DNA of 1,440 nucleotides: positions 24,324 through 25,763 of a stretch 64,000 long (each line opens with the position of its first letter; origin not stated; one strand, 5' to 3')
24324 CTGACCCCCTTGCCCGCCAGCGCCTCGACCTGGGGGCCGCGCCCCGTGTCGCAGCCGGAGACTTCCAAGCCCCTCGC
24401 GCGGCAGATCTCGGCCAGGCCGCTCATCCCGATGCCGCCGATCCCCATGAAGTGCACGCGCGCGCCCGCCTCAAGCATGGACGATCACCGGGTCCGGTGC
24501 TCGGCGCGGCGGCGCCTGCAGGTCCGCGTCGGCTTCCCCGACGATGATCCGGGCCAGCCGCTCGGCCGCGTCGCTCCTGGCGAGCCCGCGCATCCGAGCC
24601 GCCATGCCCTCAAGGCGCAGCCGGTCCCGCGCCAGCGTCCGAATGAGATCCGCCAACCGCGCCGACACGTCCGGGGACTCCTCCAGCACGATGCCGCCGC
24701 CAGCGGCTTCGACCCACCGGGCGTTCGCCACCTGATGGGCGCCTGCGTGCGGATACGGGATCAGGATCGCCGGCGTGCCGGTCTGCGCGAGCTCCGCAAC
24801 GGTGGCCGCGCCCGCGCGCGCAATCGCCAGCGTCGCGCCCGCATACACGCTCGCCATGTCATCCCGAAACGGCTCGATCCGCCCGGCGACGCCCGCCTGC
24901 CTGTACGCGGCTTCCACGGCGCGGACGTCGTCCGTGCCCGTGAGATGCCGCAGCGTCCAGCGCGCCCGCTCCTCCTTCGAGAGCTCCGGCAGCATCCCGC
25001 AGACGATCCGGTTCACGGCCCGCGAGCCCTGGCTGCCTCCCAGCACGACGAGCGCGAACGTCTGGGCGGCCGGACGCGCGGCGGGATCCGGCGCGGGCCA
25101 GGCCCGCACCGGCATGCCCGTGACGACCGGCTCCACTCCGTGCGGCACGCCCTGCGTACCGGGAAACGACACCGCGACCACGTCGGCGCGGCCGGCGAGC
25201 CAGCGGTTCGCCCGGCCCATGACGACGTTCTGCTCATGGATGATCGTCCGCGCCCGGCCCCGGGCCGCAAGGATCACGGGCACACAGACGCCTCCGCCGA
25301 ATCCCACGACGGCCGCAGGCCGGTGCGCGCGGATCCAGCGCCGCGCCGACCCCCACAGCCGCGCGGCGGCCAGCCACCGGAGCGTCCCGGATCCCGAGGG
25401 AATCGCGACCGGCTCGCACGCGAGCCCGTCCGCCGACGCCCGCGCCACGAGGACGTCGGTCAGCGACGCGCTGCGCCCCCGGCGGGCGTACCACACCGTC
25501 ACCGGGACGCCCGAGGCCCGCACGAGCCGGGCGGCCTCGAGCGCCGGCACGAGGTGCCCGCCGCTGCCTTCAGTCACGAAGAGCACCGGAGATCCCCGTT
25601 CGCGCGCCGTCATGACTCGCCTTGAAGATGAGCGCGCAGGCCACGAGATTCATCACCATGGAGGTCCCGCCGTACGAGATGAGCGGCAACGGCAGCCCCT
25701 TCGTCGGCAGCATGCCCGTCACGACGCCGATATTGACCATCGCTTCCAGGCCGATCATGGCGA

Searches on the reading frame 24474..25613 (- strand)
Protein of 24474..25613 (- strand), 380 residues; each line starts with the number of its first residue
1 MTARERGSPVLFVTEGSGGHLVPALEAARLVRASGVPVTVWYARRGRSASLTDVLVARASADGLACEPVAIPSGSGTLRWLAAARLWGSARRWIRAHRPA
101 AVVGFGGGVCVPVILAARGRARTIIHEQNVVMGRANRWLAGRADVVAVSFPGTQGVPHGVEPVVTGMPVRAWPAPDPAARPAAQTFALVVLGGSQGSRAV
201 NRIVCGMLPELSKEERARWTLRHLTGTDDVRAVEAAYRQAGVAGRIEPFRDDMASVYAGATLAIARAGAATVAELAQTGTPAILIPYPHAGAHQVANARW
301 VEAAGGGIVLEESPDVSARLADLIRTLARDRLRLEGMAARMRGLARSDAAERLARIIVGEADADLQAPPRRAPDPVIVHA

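Call 17: search_protein_families(library=ncbifam, proteins=[window:24474-25613:-], max_evalue=0.00001)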
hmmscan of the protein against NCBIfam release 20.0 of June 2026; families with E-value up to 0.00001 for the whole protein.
window:24474-25613:- (380 aa): 3 families
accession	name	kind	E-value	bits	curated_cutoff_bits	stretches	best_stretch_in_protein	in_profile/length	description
TIGR01133.1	murG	equivalog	4.9e-68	229.7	250.25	1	9-357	7-353/353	undecaprenyldiphospho-muramoylpentapeptide beta-N-acetylglucosaminyltransferase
NF009102.0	PRK12446.1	equivalog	1.7e-13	50.2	339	1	92-326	85-321/352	undecaprenyldiphospho-muramoylpentapeptide beta-N-acetylglucosaminyltransferase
NF010135.0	PRK13609.1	equivalog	1.5e-07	30.7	500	1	252-366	266-374/388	diglucosyl diacylglycerol synthase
